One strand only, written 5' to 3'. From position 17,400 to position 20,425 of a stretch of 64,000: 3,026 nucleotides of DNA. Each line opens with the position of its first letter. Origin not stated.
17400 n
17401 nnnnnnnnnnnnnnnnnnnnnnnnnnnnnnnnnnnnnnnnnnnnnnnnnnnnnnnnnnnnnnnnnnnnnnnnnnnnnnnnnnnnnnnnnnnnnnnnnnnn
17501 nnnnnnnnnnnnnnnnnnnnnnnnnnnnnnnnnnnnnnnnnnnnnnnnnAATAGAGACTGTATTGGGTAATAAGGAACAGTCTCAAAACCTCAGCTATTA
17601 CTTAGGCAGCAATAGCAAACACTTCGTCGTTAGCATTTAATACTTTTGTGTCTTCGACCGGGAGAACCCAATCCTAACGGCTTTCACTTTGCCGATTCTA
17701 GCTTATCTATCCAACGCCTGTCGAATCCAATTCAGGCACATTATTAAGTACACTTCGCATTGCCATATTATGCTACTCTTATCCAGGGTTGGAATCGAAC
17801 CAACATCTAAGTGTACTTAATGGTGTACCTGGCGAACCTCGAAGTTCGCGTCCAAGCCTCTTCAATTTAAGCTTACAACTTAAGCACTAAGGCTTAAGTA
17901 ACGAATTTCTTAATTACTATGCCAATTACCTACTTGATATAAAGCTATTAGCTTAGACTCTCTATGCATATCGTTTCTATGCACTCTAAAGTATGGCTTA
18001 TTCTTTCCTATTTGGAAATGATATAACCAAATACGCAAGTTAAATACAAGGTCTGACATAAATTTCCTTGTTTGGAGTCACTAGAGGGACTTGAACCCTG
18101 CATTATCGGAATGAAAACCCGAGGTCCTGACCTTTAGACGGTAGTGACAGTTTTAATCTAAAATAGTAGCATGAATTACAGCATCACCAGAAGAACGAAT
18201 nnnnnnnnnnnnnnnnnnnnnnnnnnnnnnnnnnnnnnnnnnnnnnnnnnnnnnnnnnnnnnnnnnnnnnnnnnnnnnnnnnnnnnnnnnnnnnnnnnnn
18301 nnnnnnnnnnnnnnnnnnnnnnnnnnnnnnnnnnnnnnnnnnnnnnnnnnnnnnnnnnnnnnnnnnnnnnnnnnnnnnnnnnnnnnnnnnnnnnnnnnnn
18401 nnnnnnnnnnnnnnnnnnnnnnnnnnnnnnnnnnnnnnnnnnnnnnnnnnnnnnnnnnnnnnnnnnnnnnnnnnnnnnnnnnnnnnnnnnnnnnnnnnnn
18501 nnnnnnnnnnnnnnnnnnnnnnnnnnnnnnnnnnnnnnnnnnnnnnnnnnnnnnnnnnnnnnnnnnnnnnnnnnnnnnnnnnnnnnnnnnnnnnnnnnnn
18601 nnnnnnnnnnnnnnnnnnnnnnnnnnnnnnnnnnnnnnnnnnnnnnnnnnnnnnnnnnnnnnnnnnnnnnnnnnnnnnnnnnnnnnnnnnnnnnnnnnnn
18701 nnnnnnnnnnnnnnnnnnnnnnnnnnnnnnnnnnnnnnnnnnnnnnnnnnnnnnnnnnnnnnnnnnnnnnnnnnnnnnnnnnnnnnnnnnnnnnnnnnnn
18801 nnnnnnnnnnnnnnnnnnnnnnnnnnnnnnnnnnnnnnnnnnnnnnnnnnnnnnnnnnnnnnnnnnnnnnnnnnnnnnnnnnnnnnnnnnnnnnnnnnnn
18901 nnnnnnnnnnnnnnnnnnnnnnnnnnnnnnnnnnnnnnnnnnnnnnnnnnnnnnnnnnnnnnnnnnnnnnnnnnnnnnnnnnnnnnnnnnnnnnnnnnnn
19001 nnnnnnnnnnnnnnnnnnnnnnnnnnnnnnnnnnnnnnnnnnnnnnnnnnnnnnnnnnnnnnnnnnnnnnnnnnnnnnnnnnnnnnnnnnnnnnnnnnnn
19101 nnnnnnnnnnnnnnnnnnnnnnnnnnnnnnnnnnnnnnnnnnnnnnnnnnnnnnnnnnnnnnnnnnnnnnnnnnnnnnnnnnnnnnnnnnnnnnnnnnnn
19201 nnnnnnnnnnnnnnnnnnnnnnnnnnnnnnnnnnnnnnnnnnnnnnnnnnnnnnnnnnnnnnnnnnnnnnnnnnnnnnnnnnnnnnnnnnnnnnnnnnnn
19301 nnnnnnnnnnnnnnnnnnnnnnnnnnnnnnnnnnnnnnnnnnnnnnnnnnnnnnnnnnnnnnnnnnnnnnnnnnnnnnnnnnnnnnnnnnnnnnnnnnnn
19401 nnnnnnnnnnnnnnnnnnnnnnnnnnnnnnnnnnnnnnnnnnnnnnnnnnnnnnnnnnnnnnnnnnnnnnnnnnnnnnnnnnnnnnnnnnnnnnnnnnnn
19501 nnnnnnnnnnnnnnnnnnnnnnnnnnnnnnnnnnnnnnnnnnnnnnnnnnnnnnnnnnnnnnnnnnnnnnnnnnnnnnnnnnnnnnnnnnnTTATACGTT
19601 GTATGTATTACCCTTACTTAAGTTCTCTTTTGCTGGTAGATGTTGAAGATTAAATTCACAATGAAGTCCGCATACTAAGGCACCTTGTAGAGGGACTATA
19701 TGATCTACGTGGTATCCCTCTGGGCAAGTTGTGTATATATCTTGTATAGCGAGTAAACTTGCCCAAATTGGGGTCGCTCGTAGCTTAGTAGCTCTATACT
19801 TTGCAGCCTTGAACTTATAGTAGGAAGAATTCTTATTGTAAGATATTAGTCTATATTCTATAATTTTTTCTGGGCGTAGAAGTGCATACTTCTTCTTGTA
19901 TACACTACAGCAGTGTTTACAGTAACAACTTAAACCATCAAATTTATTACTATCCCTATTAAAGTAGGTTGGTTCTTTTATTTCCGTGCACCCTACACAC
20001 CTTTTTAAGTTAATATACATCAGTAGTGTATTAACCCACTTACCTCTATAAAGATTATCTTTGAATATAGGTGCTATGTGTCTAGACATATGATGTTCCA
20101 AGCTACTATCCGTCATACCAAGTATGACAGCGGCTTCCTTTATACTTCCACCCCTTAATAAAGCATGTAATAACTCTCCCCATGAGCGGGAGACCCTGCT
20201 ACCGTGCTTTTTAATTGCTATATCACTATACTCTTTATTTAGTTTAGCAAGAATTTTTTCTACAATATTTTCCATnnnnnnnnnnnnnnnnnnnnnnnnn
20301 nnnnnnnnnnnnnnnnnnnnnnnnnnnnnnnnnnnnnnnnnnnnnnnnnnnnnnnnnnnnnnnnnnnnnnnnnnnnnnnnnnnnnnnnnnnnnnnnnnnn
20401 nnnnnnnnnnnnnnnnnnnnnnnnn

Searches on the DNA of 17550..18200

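Call 50: search_rna_families(source=window, start=17550, end=18200, threshold=evalue, max_evalue=0.01, show_alignments=3)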
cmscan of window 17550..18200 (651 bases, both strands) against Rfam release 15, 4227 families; matches with E-value up to 0.01: 4.
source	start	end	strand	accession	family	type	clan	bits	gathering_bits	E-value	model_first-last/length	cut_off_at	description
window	17602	17879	-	RF04321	tmRNA_permuted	Gene;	-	74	47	2.5e-14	1-213/213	no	permuted transfer-messenger RNA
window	17550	17918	-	RF01850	beta_tmRNA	Gene;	CL00001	63.6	84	6.2e-19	1-331/331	no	Betaproteobacteria transfer-messenger RNA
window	18076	18148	-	RF00005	tRNA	Gene; tRNA;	CL00001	40.9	29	3.2e-07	1-71/71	no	tRNA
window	17730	17831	-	RF02553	YrlA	Gene; sRNA;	-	34.8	69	7.9e-06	1-114/114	no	Y RNA-like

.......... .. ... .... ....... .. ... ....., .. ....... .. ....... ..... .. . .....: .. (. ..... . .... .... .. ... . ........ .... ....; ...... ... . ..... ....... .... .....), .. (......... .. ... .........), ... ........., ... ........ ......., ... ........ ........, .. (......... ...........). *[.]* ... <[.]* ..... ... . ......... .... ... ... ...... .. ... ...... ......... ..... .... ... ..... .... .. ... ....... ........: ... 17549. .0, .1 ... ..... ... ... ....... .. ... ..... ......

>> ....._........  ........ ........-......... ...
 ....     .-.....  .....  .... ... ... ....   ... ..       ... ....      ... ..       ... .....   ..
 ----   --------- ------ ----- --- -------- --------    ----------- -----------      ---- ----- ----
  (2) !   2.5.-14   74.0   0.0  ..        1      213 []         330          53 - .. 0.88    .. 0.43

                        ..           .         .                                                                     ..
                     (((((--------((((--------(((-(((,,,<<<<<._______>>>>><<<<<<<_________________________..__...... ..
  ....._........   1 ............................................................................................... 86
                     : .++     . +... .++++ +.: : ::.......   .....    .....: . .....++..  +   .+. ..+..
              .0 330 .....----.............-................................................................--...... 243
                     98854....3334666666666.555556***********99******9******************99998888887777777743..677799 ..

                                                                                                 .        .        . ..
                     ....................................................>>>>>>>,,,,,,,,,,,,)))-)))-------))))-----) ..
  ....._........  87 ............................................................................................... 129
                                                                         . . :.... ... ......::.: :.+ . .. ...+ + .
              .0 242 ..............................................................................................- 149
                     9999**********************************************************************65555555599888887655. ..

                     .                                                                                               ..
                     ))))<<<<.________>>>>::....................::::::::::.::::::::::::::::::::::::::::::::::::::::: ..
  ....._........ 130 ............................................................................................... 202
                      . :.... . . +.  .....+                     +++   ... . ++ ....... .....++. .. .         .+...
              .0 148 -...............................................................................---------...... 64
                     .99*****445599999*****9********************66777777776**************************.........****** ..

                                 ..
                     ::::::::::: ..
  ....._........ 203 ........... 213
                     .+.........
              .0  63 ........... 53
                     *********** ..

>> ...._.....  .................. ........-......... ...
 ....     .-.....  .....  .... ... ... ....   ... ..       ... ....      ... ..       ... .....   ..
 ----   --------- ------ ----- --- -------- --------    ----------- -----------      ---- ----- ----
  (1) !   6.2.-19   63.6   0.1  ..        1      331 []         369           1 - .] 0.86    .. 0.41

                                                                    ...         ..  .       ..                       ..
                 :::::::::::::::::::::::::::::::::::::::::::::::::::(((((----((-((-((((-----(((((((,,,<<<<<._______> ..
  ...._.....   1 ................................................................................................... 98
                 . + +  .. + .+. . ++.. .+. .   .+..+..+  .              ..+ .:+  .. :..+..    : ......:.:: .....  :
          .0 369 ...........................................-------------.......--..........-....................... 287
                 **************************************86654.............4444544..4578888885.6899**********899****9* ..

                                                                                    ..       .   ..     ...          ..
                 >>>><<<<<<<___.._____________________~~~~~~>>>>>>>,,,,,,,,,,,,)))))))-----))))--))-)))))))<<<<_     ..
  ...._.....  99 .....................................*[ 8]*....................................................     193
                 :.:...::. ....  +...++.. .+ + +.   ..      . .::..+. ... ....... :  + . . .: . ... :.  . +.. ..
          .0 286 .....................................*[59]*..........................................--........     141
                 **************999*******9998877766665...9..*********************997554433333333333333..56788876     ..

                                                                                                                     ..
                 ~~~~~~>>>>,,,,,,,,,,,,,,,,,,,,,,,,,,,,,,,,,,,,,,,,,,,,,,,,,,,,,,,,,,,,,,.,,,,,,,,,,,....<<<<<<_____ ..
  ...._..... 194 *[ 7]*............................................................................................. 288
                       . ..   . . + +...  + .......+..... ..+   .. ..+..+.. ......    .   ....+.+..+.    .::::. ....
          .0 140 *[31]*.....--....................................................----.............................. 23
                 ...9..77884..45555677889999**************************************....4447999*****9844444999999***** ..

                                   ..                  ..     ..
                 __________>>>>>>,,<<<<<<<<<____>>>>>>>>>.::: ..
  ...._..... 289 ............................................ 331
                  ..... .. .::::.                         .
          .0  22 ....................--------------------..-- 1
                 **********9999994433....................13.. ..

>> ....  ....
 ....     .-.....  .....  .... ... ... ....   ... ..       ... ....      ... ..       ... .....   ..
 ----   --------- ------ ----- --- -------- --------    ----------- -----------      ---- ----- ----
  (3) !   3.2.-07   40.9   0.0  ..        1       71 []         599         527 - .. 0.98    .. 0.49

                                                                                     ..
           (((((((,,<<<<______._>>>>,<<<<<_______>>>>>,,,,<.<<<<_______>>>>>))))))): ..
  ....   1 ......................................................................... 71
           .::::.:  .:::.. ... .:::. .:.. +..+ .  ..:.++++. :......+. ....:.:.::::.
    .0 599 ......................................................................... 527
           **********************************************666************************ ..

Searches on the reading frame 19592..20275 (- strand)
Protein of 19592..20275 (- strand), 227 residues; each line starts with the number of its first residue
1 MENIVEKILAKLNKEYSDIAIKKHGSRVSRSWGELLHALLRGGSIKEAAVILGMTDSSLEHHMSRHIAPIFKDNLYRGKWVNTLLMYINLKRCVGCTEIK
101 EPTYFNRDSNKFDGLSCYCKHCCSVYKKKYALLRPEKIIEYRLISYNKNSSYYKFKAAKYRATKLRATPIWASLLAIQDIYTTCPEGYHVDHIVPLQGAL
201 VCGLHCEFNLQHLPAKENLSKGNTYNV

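Call 64: search_protein_families(library=pfam, proteins=[window:19592-20275:-], max_evalue=0.001)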
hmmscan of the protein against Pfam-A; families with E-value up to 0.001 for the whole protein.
window:19592-20275:- (227 aa): 0 families

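Call 93: search_protein_families(library=phrogs, proteins=[window:19592-20275:-], max_evalue=0.001)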
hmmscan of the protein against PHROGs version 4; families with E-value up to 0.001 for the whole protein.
window:19592-20275:- (227 aa): 6 families
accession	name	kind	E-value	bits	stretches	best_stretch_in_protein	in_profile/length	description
phrog_26577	-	unknown function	3.1e-17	64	1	155-223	30-105/119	-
phrog_1035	-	DNA, RNA and nucleotide metabolism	1.2e-16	62.4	1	89-223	62-212/271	endonuclease VII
phrog_30859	-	unknown function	1.4e-06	30.1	1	91-136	3-48/117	-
phrog_2340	-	DNA, RNA and nucleotide metabolism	3.1e-06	28.4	1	88-163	6-83/171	endonuclease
phrog_5558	-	moron, auxiliary metabolic gene and host takeover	1.5e-05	26.3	1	88-137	6-55/130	Lar-like restriction alleviation protein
phrog_5767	-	transcription regulation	3.9e-05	24.2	1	34-122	296-389/393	sigma factor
